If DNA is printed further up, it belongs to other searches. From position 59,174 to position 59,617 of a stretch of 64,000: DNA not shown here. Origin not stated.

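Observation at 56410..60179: Long minus-strand operon coupling wHTH and unknown proteins to phosphatase, hydrolase, methyltransferase and NUDIX genes, with an unannotated acidic micro-ORF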

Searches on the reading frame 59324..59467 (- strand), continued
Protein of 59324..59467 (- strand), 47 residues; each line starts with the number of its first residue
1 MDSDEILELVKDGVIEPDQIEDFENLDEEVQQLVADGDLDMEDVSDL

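Call 41: search_protein_representatives(protein=window:59324-59467:-)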
Query: 47 residues. Proteins with E-value up to 0.001 (for the whole library): 36; up to 1e-10: 7; up to 1e-30: 0. The best 36 are listed.
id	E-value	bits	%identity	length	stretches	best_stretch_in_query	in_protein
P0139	1.6e-15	71.3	85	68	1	1-46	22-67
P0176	1.6e-14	68.3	81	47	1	1-47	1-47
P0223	1.6e-13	65.2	86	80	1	1-43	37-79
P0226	1.8e-13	65.0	81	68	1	1-47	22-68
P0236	3.0e-13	64.3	78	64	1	1-45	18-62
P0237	6.3e-13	63.3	76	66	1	1-45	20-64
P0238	1.1e-11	59.5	79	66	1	1-43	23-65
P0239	4.2e-10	54.7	51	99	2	6-46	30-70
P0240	3.2e-09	51.9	80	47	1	1-35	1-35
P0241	1.2e-08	50.1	62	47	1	1-47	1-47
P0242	1.7e-08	49.7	62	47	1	1-47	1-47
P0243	6.2e-08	48.0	78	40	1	1-36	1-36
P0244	6.6e-08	47.9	52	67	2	3-47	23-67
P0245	3.0e-07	45.8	69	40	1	6-44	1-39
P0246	3.8e-07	45.5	50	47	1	1-46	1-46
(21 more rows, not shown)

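Call 52: predict_structure(alignment_id=A2)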
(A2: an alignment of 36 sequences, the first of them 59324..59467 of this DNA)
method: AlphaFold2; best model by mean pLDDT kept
length: 47 residues; sequences in the alignment: 36
mean_pLDDT: 89.0   pTM: 0.62
mean pLDDT of the five models: 89.0, 88.7, 87.7, 85.1, 84.8
residues with pLDDT >= 90: 32; 70-90: 13; 50-70: 2; < 50: 0
segments of 3 or more residues with pLDDT < 50: none
pLDDT, mean of each block of 10 residues (from residue 1): 90 92 91 91 78
secondary structure, 60 per line:
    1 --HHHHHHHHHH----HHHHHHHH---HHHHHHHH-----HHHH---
elements in order: H3-12 H17-24 H28-35 H41-44
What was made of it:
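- On SHOCT-like domain (PF22746): The AF2 model (pLDDT 89) has helices 3-12, 17-24, 28-35 and 41-44, which makes two bihelical units (call 52).
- Closest known: SHOCT / SHOCT-like bihelical domains. Same: The AF2 model has four short helices (call 52).
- AF2 pLDDT 89 with four helices (call 52).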

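Call 55: search_solved_structures(query=A2, max_evalue=10)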
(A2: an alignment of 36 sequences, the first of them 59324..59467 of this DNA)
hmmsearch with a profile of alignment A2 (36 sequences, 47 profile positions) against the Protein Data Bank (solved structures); distinct sequences matched with E-value up to 10: 14.
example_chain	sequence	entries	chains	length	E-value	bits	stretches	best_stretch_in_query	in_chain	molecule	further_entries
6sdk_A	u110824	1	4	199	0.33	14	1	26-42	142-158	Stage 0 sporulation protein J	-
4x9x_A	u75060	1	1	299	0.49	13.4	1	5-39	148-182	DegV domain-containing protein MW1315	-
5iiq_A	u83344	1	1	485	0.71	12.9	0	11-32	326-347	Vacuolar transporter chaperone 4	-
5iig_A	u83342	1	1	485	0.71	12.9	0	11-32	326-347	Vacuolar transporter chaperone 4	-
1udo_A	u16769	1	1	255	0.98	12.4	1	4-24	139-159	Ribonuclease PH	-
1uds_A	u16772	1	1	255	0.99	12.4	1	4-24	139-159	Ribonuclease PH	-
1udn_A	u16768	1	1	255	0.99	12.4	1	4-24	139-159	Ribonuclease PH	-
1udq_A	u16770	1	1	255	0.99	12.4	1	4-24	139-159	Ribonuclease PH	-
2aqv_A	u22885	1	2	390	1.2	12.2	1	20-45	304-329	Isoaspartyl dipeptidase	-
1onw_A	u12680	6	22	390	1.2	12.2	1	20-45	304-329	Isoaspartyl dipeptidase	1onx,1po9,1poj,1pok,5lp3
2aqo_A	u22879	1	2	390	1.2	12.2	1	20-45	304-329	Isoaspartyl dipeptidase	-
1ybq_A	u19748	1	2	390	1.2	12.1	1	20-45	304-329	Isoaspartyl dipeptidase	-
6ksu_A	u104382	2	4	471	1.8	11.6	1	30-43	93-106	Alpha/beta hydrolase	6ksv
8vuk_A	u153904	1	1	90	2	11.5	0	11-21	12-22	EfeO-type cupredoxin-like domain-containing protein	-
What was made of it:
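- On DNA-mimic proteins (Ocr/ArdA type): No PDB sequence hit (call 55).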

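Call 73: search_protein_families(library=phrogs, proteins=[window:59324-59467:-], max_evalue=0.01)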
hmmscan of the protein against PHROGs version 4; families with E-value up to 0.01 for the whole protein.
window:59324-59467:- (47 aa): 0 families

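Call 74: find_related_loci(query=A2, collection=viral_contigs, flank=6000)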
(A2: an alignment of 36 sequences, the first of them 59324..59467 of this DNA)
Query A2 (47 aa) in viral_contigs; peptide patterns used: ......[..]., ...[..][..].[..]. (x = any residue, [..] = any of these).
44 stretches matched a pattern, but none encodes a relative of the query by tblastn (E <= 1e-3).
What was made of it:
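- It is not found on viral contigs or in PHROGs (calls 73, 74).
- Tried and rejected: The viral-contig scan for micro47 found none (call 74).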

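Call 78: search_protein_families(library=padloc, proteins=[L120:2045-4999:+, L099:2-910:+, L124:4337-4999:+, L110:1472-1867:+, L127:4451-4999:+, L093:548-997:+, L134:6250-6996:+, L102:4238-4735:+, L104:2037-2597:+, L103:3738-4991:+], max_evalue=0.001)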
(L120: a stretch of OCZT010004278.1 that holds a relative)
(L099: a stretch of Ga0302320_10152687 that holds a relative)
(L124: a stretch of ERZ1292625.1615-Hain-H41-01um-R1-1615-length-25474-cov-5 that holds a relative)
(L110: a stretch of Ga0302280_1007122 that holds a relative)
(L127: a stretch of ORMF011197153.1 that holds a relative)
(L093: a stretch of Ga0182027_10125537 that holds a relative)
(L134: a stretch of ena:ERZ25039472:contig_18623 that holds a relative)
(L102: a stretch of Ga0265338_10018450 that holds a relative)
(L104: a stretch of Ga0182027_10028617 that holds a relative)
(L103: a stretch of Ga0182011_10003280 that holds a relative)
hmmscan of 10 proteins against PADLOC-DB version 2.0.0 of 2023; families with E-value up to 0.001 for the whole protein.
L120:2045-4999:+ (984 aa): 0 families

L099:2-910:+ (302 aa): 2 families
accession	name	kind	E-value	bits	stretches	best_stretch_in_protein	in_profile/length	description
PDLC04945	PDC-S18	-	2.3e-93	310.9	1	4-294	13-301/302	-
PDLC04946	PDC-S18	-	1.8e-46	156.8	1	3-297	32-323/365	-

L124:4337-4999:+ (220 aa): 0 families

L110:1472-1867:+ (131 aa): 0 families

L127:4451-4999:+ (182 aa): 0 families

L093:548-997:+ (149 aa): 0 families

L134:6250-6996:+ (248 aa): 0 families

L102:4238-4735:+ (165 aa): 0 families

L104:2037-2597:+ (186 aa): 0 families

L103:3738-4991:+ (417 aa): 0 families
